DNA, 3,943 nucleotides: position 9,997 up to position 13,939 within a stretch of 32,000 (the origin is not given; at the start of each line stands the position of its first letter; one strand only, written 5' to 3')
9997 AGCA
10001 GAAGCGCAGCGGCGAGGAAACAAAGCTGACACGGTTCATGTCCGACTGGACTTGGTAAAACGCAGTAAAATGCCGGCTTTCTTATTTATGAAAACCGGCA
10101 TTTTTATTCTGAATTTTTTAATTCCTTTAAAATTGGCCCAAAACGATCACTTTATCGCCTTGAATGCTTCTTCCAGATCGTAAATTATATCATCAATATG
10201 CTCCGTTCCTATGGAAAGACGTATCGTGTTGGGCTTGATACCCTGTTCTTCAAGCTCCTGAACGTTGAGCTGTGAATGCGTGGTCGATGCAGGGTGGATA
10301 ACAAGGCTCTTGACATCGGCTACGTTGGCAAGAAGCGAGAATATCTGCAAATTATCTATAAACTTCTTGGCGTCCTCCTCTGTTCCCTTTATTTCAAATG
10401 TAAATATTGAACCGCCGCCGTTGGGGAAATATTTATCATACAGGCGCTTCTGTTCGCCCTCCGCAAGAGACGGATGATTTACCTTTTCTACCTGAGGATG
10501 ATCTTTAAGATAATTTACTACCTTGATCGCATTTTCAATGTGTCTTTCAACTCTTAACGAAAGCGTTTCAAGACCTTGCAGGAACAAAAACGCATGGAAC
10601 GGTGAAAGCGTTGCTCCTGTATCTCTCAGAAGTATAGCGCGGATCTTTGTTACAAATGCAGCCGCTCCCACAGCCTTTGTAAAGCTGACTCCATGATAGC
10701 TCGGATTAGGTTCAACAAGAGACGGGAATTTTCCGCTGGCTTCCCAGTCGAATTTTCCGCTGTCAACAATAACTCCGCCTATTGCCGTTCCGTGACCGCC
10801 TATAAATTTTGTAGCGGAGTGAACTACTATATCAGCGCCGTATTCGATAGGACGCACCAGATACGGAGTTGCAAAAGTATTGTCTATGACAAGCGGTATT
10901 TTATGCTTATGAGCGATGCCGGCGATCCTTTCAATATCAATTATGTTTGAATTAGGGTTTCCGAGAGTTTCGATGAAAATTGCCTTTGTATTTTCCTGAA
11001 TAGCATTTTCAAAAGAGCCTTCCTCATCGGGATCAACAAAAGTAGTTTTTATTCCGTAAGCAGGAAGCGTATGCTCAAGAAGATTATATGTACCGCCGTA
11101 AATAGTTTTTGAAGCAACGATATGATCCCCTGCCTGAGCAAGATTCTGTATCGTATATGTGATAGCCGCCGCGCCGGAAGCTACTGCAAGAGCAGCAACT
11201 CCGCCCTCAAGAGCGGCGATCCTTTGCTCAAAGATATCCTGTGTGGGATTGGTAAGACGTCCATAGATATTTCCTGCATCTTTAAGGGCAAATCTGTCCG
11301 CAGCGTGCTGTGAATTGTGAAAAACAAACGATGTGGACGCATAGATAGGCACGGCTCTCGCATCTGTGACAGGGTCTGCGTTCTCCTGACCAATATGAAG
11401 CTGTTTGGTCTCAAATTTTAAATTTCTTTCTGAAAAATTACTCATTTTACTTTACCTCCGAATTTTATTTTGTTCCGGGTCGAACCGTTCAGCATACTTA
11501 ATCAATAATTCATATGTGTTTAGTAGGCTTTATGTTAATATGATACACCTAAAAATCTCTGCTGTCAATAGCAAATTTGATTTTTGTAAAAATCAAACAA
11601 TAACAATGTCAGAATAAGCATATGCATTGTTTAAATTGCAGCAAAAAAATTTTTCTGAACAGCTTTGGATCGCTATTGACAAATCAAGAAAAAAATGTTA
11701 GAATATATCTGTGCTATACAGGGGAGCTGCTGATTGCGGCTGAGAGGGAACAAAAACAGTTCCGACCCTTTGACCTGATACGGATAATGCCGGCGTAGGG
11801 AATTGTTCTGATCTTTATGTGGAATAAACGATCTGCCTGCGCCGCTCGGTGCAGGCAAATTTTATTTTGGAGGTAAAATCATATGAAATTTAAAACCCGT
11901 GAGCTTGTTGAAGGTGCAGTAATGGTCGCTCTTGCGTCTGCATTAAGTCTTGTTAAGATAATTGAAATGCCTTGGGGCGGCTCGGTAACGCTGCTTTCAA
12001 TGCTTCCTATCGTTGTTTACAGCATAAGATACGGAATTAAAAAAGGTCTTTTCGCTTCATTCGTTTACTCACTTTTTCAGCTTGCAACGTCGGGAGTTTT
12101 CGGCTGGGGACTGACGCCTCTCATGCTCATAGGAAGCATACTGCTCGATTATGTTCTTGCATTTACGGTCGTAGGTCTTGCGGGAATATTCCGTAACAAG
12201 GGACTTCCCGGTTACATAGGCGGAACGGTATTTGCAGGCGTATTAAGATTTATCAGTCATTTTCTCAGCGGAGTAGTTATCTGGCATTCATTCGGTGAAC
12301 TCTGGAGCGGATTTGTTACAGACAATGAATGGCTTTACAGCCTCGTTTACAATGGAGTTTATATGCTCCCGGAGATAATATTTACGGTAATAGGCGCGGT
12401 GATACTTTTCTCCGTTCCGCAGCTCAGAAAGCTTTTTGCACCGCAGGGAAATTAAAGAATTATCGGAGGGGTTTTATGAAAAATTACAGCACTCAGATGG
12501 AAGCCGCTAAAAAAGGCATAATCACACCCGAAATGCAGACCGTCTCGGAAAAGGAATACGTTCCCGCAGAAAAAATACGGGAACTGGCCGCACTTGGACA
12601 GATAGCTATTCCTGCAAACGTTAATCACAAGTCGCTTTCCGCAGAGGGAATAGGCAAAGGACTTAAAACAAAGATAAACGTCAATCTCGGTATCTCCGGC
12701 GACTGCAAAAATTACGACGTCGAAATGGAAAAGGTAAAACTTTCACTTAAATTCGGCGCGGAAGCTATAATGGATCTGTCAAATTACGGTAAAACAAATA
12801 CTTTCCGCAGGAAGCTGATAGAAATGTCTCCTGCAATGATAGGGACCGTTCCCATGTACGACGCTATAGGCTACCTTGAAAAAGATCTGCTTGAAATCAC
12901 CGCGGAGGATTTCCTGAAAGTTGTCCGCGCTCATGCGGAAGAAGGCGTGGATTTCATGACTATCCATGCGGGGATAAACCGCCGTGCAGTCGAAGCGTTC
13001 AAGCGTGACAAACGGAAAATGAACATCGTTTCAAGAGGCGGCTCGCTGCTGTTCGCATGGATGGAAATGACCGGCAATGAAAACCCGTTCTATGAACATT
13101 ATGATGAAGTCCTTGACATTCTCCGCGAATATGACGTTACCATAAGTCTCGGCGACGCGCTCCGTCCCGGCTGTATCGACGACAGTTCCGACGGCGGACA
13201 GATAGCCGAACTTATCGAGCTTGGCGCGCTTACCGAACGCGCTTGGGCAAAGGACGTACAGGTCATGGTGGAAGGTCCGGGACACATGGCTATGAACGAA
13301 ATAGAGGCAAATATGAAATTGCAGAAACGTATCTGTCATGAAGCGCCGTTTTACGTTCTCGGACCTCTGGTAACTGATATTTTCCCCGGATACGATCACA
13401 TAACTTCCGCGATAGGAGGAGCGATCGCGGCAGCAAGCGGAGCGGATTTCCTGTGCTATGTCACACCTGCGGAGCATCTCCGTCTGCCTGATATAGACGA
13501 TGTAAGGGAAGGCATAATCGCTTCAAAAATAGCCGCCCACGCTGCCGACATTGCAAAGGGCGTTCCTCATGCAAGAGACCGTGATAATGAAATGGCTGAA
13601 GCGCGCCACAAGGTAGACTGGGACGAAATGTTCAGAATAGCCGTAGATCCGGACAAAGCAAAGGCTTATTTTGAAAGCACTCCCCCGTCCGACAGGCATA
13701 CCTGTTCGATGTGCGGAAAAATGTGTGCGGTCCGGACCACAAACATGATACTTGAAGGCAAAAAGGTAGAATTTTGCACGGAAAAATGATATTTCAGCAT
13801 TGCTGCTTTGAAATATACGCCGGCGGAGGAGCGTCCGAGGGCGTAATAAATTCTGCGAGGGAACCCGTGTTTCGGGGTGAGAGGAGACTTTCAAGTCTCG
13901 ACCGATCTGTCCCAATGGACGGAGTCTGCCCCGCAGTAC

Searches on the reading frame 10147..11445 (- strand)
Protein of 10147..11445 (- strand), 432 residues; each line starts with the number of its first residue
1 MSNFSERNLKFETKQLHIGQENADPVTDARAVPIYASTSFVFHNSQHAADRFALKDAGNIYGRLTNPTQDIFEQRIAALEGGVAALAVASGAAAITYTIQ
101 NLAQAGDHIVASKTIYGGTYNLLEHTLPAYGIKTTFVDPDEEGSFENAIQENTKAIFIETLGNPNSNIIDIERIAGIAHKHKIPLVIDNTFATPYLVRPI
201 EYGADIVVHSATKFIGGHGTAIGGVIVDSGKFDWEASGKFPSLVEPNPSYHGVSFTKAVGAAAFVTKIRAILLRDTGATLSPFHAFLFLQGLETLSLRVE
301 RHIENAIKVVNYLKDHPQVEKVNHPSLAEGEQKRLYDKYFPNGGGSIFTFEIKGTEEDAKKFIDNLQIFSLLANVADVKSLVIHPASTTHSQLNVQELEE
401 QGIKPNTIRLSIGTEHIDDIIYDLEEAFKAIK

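Call 8: search_protein_families(library=pfam, proteins=[window:10147-11445:-])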
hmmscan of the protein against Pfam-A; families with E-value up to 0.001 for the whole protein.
window:10147-11445:- (432 aa): 5 families
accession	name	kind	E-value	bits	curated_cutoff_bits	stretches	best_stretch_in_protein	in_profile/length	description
PF01053.26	Cys_Met_Meta_PP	-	6.2e-138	459.9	27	1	12-429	1-381/381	Cys/Met metabolism PLP-dependent enzyme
PF01041.23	DegT_DnrJ_EryC1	-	8.1e-10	38.9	19.8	1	67-190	24-147/360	DegT/DnrJ/EryC1/StrS aminotransferase family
PF00266.25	Aminotran_5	-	3.5e-08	33.2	21.5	1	91-222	70-210/371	Aminotransferase class-V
PF00155.27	Aminotran_1_2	-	1.2e-06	28.5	19.7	1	55-229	30-235/361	Aminotransferase class I and II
PF02347.22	GDC-P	-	1.3e-06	28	26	1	92-214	140-259/429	Glycine cleavage system P-protein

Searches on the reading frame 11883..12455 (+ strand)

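Call 8: search_protein_families(library=pfam, proteins=[window:11883-12455:+])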
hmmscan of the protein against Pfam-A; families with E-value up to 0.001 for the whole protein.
window:11883-12455:+ (190 aa): 2 families
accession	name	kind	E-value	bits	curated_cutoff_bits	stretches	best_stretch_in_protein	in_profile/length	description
PF09515.15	Thia_YuaJ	-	1.5e-33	116.8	25.8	1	8-177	1-170/177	Thiamine transporter protein (Thia_YuaJ)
PF12822.12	ECF_trnsprt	-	0.0001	22.8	30.7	1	8-176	3-162/169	ECF transporter, substrate-specific component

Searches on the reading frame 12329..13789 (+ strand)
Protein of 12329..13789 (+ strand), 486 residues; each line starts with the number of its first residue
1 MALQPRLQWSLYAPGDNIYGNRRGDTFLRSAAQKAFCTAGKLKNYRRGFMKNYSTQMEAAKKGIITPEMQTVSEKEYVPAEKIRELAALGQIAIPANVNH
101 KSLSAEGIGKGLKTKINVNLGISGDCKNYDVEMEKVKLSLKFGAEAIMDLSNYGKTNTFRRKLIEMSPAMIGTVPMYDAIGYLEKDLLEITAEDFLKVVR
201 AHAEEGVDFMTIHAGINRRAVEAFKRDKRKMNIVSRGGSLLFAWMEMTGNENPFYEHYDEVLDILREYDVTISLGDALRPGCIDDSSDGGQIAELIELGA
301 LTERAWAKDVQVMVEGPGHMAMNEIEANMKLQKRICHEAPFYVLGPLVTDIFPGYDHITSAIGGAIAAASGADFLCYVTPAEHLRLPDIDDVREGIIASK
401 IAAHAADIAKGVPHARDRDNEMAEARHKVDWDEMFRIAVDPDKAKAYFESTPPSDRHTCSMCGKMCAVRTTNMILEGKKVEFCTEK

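Call 8: search_protein_families(library=pfam, proteins=[window:12329-13789:+])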
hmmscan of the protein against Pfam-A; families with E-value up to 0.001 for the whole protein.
window:12329-13789:+ (486 aa): 1 family
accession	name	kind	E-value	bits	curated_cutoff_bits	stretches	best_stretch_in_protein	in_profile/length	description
PF01964.24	ThiC_Rad_SAM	-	4.2e-195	648.8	25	1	55-472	1-419/420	Radical SAM ThiC family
